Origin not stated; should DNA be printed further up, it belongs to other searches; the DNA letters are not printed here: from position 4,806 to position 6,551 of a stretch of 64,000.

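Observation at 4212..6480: AT-rich orphan 480-aa coiled-coil protein directly downstream of radC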

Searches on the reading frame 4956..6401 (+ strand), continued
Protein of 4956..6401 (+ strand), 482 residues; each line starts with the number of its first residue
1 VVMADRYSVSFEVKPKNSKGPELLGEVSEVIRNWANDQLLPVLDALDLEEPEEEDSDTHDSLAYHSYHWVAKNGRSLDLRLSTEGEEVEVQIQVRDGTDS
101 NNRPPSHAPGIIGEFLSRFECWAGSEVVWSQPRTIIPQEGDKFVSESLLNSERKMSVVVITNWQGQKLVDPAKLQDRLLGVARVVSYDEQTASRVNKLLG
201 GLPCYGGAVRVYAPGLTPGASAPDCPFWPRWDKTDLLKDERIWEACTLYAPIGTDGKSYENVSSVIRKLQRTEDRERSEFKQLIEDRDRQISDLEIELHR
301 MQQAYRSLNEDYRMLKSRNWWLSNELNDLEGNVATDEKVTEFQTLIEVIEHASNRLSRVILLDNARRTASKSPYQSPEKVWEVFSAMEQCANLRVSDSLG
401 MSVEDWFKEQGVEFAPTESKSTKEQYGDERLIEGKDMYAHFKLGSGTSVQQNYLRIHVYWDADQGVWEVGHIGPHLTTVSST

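Call 55: fold_search(model_id=the predicted structure, library=pdb)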
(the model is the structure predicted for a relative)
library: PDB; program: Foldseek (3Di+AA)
matches with E <= 10: 1221; with E <= 0.001: 0
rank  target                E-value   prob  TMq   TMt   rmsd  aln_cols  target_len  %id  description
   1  3bcy                  5.5e-03  1.00  0.14  0.36   6.3       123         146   11  Crystal structure of YER067W (released 2008-11-18)
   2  9grx_0                1.6e-02  0.99  0.15  0.38   4.9        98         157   11  NDH-PSI-LHCI supercomplex from S. oleracea (released 2025-02-12)
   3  3df6_A                1.6e-02  0.80  0.09  0.31   9.1        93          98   12  The thermo- and acido-stable ORF-99 from the archaeal virus AFV1 (released 2009-06-16)
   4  5tsh_E                1.7e-02  0.12  0.09  0.10  18.6       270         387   11  PilB from Geobacter metallireducens bound to AMP-PNP (released 2017-05-17)
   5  7pjc_B                2.0e-02  0.60  0.12  0.11   7.6       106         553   17  The structure of Candida albicans phosphoglucomutase with isothiazolone modification on Cys359 (released 2022-09-07)
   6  9gnw_P                2.1e-02  0.97  0.14  0.30   5.8       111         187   11  Universal PSII assembly intermediate (released 2025-09-17)
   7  3c6k_A                2.3e-02  0.66  0.10  0.14   5.7        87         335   13  Crystal structure of human spermine synthase in complex with spermidine and 5-methylthioadenosine (released 2008-02-19)
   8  4qg5_B                2.3e-02  0.57  0.11  0.10   8.7       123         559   15  Crystal structure of phosphoglucomutase from Leishmania major at 3.5 angstrom resolution (released 2015-05-27)
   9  3df6_B                2.5e-02  0.75  0.09  0.31   9.2        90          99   12  The thermo- and acido-stable ORF-99 from the archaeal virus AFV1 (released 2009-06-16)
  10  3djw_A                3.3e-02  0.72  0.09  0.32   9.2        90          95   12  The thermo- and acido-stable ORF-99 from the archaeal virus AFV1 (released 2009-06-16)
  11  3lyd_B                4.1e-02  0.72  0.12  0.29   5.5       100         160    8  Crystal structure of Putative uncharacterized protein from Jonesia denitrificans (released 2010-03-09)
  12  1kfq_A                4.4e-02  0.57  0.12  0.10   7.6       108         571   10  Crystal Structure of Exocytosis-Sensitive Phosphoprotein, pp63/parafusin (Phosphoglucomutse) from Paramecium. OPEN FOR (released 2002-01-16)
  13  2h36                  4.6e-02  0.82  0.11  0.36   6.2        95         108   14  Structure of ORF14 from Sulfolobus Islandicus Filamentous Virus (SIFV) (released 2007-06-05)
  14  6x0b_A                4.6e-02  0.82  0.12  0.40   7.7       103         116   14  Crystal Structure of Thioredoxin NaTrxh from Nicotiana alata (released 2020-07-22)
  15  7pjc_A                4.6e-02  0.38  0.12  0.11   8.6       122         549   15  The structure of Candida albicans phosphoglucomutase with isothiazolone modification on Cys359 (released 2022-09-07)
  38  9pbb_A                8.8e-02  0.57  0.14  0.23   9.1       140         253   12  293K human S-adenosylmethionine decarboxylase (released 2025-09-17)
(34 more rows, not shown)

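Call 63: search_protein_families(library=padloc, alignment_id=A5, max_evalue=0.00001)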
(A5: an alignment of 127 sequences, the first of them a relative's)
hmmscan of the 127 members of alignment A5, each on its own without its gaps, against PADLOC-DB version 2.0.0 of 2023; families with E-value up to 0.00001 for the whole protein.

A. member 1, L003:7107-8246:+ (380 aa): 0 families

B. families by the number of members that match (of 127 scanned): 227 families (the first 25 are shown)
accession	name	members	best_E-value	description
PDLC02504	BrxHI|BrxHII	2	9.2e-71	BrxHII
PDLC02843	DpdE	2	1.1e-27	DpdE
PDLC01252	Cas3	2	3.8e-16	CAS-I; effector_G3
PDLC02707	PbeA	2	4.3e-15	PbeA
PDLC03302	MTase_II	2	6.8e-07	Type II methyltransferase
PDLC00660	HmaB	1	0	DNA-adenine methylase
PDLC00661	HmaB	1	0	DNA-adenine methylase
PDLC03632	MTase_III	1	0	Type III methyltransferase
PDLC00662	HmaC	1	3.9e-288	AAA+ ATPase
PDLC00659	HmaA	1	3.5e-161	SNF2 helicase / DEAD-box helicase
PDLC02897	DpdJ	1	1.9e-129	DpdJ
PDLC02620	DrmD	1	2.9e-97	DrmD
PDLC02500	BrxHI|BrxHII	1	8e-97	BrxHI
PDLC03234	MTase_II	1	6.2e-94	Type II methyltransferase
PDLC02621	DrmD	1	1e-86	DrmD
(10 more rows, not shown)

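Call 64: search_protein_families(library=pfam, alignment_id=A5, max_evalue=0.00001)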
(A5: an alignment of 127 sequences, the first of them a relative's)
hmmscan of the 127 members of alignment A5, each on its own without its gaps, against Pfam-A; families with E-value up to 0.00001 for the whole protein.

A. member 1, L003:7107-8246:+ (380 aa): 3 families
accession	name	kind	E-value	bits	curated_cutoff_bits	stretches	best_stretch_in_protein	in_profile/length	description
PF00478.31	IMPDH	-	2.2e-47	162.2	25.6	1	13-293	2-248/345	IMP dehydrogenase / GMP reductase domain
PF01070.24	FMN_dh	-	7.8e-11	42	24.9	1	167-292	201-313/350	FMN-dependent dehydrogenase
PF05690.20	ThiG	-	6.7e-07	29.3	23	0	252-289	175-212/247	Thiazole biosynthesis protein ThiG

B. families by the number of members that match (of 127 scanned): 114 families (the first 25 are shown)
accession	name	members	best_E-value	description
PF13561.12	adh_short_C2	4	4.9e-69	Enoyl-(Acyl carrier protein) reductase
PF13378.12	MR_MLE_C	4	1.2e-61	Enolase C-terminal domain-like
PF00106.31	adh_short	4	2.8e-56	short chain dehydrogenase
PF02746.21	MR_MLE_N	4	4.9e-24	Mandelate racemase / muconate lactonizing enzyme, N-terminal domain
PF08659.16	KR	4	1.7e-13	KR domain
PF13714.12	PEP_mutase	3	3.5e-51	Phosphoenolpyruvate phosphomutase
PF00463.27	ICL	3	5e-13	Isocitrate lyase family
PF23441.1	SDR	3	1.5e-09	SDR-like rossmann domain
PF01268.25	FTHFS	2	5.9e-228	Formate--tetrahydrofolate ligase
PF00501.34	AMP-binding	2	2.6e-86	AMP-binding enzyme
PF00378.25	ECH_1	2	4.7e-49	Enoyl-CoA hydratase/isomerase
PF08282.18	Hydrolase_3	2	2e-48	haloacid dehalogenase-like hydrolase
PF00589.27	Phage_integrase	2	1.2e-35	Phage integrase family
PF16113.10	ECH_2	2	1.9e-27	Enoyl-CoA hydratase/isomerase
PF13193.12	AMP-binding_C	2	1.3e-23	AMP-binding enzyme C-terminal domain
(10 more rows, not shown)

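Call 65: search_protein_families(library=padloc, proteins=[L029:7092-9998:+, L029:11626-15003:+, L039:6148-9507:+, L039:4074-5951:+, L027:6420-9986:+, L025:3358-8136:-, L034:6856-9066:-, L022:11417-13999:-, L037:11212-13200:-, L014:10781-12889:+], max_evalue=1e-10)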
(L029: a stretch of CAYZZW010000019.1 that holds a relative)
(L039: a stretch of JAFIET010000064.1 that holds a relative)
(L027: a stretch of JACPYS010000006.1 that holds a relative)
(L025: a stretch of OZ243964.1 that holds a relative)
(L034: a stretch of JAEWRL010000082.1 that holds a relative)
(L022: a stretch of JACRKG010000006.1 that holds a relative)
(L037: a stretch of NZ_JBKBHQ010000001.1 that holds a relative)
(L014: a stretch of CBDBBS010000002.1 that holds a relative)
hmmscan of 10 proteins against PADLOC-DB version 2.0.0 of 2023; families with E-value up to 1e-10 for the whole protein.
L029:7092-9998:+ (969 aa): 6 families
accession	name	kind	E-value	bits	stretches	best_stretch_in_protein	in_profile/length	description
PDLC00660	HmaB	-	0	1392.1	1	1-940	1-958/967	DNA-adenine methylase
PDLC00661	HmaB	-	0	1336.2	1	3-937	2-961/973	DNA-adenine methylase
PDLC03233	MTase_II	-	3.3e-32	109.9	1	398-777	352-713/731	Type II methyltransferase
PDLC03352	MTase_II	-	2.4e-27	93.2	1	401-585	409-597/1023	Type II methyltransferase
PDLC02189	DUF1156_MTase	-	1.3e-25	87.8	1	471-735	470-704/944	-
PDLC03314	MTase_II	-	4.6e-12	42.9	0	465-712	461-682/944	Type II methyltransferase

L029:11626-15003:+ (1126 aa): 2 families
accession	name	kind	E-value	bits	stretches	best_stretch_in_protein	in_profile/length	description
PDLC00662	HmaC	-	3.9e-288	956.7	1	172-1124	2-940/941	AAA+ ATPase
PDLC02192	DUF499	-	2.2e-42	143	1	214-851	34-632/1022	-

L039:6148-9507:+ (1120 aa): 21 families
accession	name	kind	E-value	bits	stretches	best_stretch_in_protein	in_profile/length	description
PDLC03632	MTase_III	-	0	1329.2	3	48-599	74-637/983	Type III methyltransferase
PDLC03636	MTase_III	-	8e-42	141.8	1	211-305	89-187/575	Type III methyltransferase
PDLC03354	MTase_II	-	1.8e-37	127.4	1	136-492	60-383/425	Type II methyltransferase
PDLC03644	MTase_III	-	5.3e-37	125.8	1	125-490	27-392/542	Type III methyltransferase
PDLC03635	MTase_III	-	4.5e-34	116.2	1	215-478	267-559/708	Type III methyltransferase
PDLC03634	MTase_III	-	1.2e-31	108.3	1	136-464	94-423/621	Type III methyltransferase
PDLC03633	MTase_III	-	2.6e-30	103.7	1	131-276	72-210/616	Type III methyltransferase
PDLC03300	MTase_II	-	1.1e-28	98.2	1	137-299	12-170/302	Type II methyltransferase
PDLC03638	MTase_III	-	1.6e-28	97.5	1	214-479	429-665/816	Type III methyltransferase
PDLC03339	MTase_II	-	1.7e-27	94.2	2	138-294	5-139/399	Type II methyltransferase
PDLC03641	MTase_III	-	3.3e-27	93.3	1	131-465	99-426/657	Type III methyltransferase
PDLC03371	MTase_II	-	7.1e-21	72.9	1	430-492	191-253/260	Type II methyltransferase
PDLC03637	MTase_III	-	3.3e-20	70.2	1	131-306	119-278/513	Type III methyltransferase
PDLC03738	oMTase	-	2.9e-18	63.7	1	427-495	201-269/376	orphan methyltransferase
PDLC03216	MTase_II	-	2e-17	61.3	1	428-495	192-259/364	Type II methyltransferase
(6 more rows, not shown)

L039:4074-5951:+ (626 aa): 3 families
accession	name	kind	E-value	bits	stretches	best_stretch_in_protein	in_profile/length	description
PDLC04709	PDC-M55C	-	3.7e-29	99.8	1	14-118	17-123/554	-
PDLC04151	HEC-05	-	4e-23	80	1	6-259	20-276/600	-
PDLC04150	HEC-05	-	1.8e-15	54.8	1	20-255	16-258/583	-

L027:6420-9986:+ (1189 aa): 36 families (the best 25 are shown)
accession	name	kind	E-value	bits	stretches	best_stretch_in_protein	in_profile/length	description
PDLC00659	HmaA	-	3.5e-161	536.5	1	77-1147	68-1131/1176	SNF2 helicase / DEAD-box helicase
PDLC02620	DrmD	-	2.9e-97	324.8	1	111-718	97-661/1060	DrmD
PDLC02500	BrxHI|BrxHII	-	8e-97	323.8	1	110-733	87-668/933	BrxHI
PDLC02621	DrmD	-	1e-86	290.1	1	127-1033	134-1015/1040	DrmD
PDLC02504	BrxHI|BrxHII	-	9.2e-71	237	1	116-1029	112-950/971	BrxHII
PDLC02572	DrmA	-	9.7e-54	180.7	1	129-675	133-667/1043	DrmA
PDLC02623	DrmD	-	1.6e-52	176.5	2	356-684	404-670/1040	DrmD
PDLC02634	DrmD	-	1.4e-50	170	1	109-673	87-620/900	DrmD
PDLC02632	DrmD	-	4e-49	165.7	1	131-659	140-648/662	DrmD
PDLC02619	DrmD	-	1.9e-47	159.9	1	110-678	29-577/872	DrmD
PDLC02633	DrmD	-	2e-44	149.8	1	126-649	137-642/839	DrmD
PDLC02840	DpdE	-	1.9e-33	113.9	2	110-322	156-330/1091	DpdE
PDLC02853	DpdE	-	3.8e-31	105.9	2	556-674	521-638/985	DpdE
PDLC02624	DrmD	-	3.9e-30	103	1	152-674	2-511/652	DrmD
PDLC02193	PLD_Helicase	-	3.1e-29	99.7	1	491-674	649-836/905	-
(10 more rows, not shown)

L025:3358-8136:- (1593 aa): 0 families

L034:6856-9066:- (737 aa): 10 families
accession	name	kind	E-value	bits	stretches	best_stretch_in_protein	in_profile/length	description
PDLC03253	MTase_II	-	9.6e-49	164.4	2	30-227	9-212/253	Type II methyltransferase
PDLC03294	MTase_II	-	1.5e-37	127.7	2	33-199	13-189/272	Type II methyltransferase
PDLC03247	MTase_II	-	1.7e-35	120.6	2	31-229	9-223/282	Type II methyltransferase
PDLC03244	MTase_II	-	7.1e-35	118.5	2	28-196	31-210/295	Type II methyltransferase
PDLC03729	oMTase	-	6.1e-19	66.6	0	32-202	12-190/275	orphan methyltransferase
PDLC03261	MTase_II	-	1.9e-15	54.2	0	310-475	32-203/643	Type II methyltransferase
PDLC04018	PD-Lambda-5_B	-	1.5e-14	52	0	31-90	11-77/291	-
PDLC03266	MTase_II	-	2.4e-14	51.4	0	32-210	22-211/285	Type II methyltransferase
PDLC03383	MTase_II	-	1.1e-11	42.7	0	304-373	20-89/318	Type II methyltransferase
PDLC03735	oMTase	-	2.1e-11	41.8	0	32-197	15-198/284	orphan methyltransferase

L022:11417-13999:- (861 aa): 28 families (the best 25 are shown)
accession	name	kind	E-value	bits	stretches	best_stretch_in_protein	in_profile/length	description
PDLC02897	DpdJ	-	1.9e-129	431.7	1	17-587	82-665/1570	DpdJ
PDLC02503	BrxHI|BrxHII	-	4.2e-84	281.2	1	15-597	3-555/698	BrxHI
PDLC03960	SngC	-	5.7e-75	251.4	1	15-471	4-465/720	-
PDLC02501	BrxHI|BrxHII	-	7.1e-51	171.3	1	39-592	28-554/925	BrxHI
PDLC00194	HamB1|HamB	-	1.3e-19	67.7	1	55-230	251-409/995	DEAD-box helicase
PDLC03928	PsyrT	-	4.1e-18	63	1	264-380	229-340/689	-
PDLC00192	HamB1|HamB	-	4.4e-18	62.3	1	43-230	276-450/1104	DEAD-box helicase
PDLC04531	PDC-M23B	-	1.9e-17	60.6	1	37-224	297-481/1060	-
PDLC00938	Cas3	-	8.4e-17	59.4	1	52-375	2-319/358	CRISPR-associated helicase Cas3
PDLC02864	DpdF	-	2.6e-16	57.5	1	32-399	20-350/610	DpdF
PDLC01252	Cas3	-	3.8e-16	57.4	1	52-391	2-304/324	CAS-I; effector_G3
PDLC02707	PbeA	-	4.3e-15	53.3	0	38-214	256-413/672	PbeA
PDLC00036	DruE3|DruE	-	4.7e-15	51.7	0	310-376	1028-1094/2023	SNF2 family N-terminal domain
PDLC02870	DpdF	-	6.4e-15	52.6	1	40-392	18-335/534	DpdF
PDLC00186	HamB1|HamB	-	7.1e-15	52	1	39-205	151-298/864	DEAD-box helicase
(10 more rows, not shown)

L037:11212-13200:- (663 aa): 0 families

L014:10781-12889:+ (703 aa): 2 families
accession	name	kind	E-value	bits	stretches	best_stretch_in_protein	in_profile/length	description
PDLC02960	RT-Protease_XI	-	1.5e-13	48.6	1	156-320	322-484/506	single gene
PDLC02959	RT-Protease_XI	-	4.4e-12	43.7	1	160-321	328-488/510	single gene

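Call 73: find_encoding_contigs(protein=P0001, flank=2000, max_places=4)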
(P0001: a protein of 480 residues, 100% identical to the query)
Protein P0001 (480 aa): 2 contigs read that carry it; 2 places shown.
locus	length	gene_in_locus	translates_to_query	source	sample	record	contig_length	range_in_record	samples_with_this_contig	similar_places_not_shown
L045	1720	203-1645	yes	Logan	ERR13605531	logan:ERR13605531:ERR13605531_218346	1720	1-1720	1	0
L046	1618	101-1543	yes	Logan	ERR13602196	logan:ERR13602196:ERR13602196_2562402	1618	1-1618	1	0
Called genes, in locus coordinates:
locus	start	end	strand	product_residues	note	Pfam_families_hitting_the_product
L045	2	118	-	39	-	?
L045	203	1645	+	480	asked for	-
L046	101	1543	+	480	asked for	-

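Call 81: search_protein_families(library=pfam, proteins=[P0010, P0025, P0023, P0028, P0034, P0035, P0039, P0044, P0029, P0030], max_evalue=0.001)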
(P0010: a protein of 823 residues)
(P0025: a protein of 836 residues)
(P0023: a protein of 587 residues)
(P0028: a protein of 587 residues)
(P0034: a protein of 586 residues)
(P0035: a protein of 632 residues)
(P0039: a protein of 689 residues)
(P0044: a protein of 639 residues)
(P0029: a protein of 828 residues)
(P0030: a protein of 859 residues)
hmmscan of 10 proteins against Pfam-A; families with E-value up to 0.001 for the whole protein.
P0010 (823 aa): 0 families

P0025 (836 aa): 4 families
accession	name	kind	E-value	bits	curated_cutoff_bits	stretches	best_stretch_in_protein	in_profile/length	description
PF13166.12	AAA_13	-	3.8e-07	29.7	36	1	538-730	309-493/713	AAA domain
PF00261.25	Tropomyosin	-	1.1e-05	25.4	38.6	1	272-453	22-203/242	Tropomyosin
PF06818.20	Fez1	-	9.6e-05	23.4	34.4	0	305-456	10-147/199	Fez1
PF08614.16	ATG16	-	0.00068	20.3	33.7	0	602-671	98-167/200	Autophagy protein 16 (ATG16)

P0023 (587 aa): 0 families

P0028 (587 aa): 0 families

P0034 (586 aa): 0 families

P0035 (632 aa): 0 families

P0039 (689 aa): 0 families

P0044 (639 aa): 1 family
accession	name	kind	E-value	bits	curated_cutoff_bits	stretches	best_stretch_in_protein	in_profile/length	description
PF13851.11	GAS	-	0.00059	19.7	32.3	1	345-463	71-188/200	Growth-arrest specific micro-tubule binding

P0029 (828 aa): 2 families
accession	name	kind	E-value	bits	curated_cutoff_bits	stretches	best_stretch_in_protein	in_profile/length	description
PF10174.14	Cast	-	4.3e-06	25.7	29.1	0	429-662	345-567/766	RIM-binding protein of the cytomatrix active zone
PF05622.17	HOOK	-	7.2e-05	22.2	35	1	406-516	289-402/514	HOOK protein coiled-coil region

P0030 (859 aa): 3 families
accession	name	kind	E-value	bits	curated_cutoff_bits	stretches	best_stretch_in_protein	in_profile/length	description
PF05622.17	HOOK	-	1.7e-05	24.2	35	0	445-555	291-404/514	HOOK protein coiled-coil region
PF04859.17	DUF641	-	3.9e-05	24.4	27.6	0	291-351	53-116/127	Plant protein of unknown function (DUF641)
PF09388.15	SpoOE-like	-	0.00024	21.5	23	0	445-468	3-26/42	Spo0E like sporulation regulatory protein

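Call 102: find_related_loci(query=A3, collection=viral_contigs, flank=8000)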
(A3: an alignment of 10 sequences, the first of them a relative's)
Query A3 (480 aa) in viral_contigs; peptide patterns used: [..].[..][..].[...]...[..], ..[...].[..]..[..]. (x = any residue, [..] = any of these).
7 stretches matched a pattern; 1 encode a relative of the query (tblastn E <= 1e-3); 1 distinct loci.
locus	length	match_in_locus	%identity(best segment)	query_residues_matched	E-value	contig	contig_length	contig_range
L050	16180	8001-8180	35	416-478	1e-6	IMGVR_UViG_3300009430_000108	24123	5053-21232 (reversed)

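Call 103: search_dna_similar(query=P0001, collection=plasmids, mode=protein, max_evalue=0.001, max_rows=15)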
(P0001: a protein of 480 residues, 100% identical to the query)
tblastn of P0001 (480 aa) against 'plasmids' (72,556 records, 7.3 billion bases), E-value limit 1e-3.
Records with a match: 2; places in all: 2; records where one place covers at least 80% of the query: 0.
Best place of each record, by identity: <60% 2.
By first word of the organism name: Variovorax 1; Burkholderia 1.
By predicted mobility (MOB-suite, as given by PLSDB): non-mobilizable 2.
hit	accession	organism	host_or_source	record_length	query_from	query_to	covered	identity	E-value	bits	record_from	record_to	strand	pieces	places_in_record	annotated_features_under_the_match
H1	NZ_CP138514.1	Variovorax paradoxus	Legume root,PacBio whole genome assembly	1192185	130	479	73%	25.1%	3e-17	92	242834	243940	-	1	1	none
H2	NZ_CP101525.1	Burkholderia arboris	mixed culture,soil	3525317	356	476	25%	31.1%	3e-4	51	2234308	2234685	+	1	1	none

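Call 104: get_annotated_region(hit=H1, flank=8000)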
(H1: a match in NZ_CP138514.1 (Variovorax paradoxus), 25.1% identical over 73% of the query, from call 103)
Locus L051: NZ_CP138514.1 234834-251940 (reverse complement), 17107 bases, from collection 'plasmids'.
description: Variovorax paradoxus strain SPNA7 plasmid unnamed, complete sequence
organism: Variovorax paradoxus (NCBI taxid 34073)
taxonomy: Bacteria; Pseudomonadota; Betaproteobacteria; Burkholderiales; Comamonadaceae; Variovorax; Variovorax paradoxus
host: -; source: Legume root,PacBio whole genome assembly; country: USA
typing (MOB-suite, as given by PLSDB): non-mobilizable
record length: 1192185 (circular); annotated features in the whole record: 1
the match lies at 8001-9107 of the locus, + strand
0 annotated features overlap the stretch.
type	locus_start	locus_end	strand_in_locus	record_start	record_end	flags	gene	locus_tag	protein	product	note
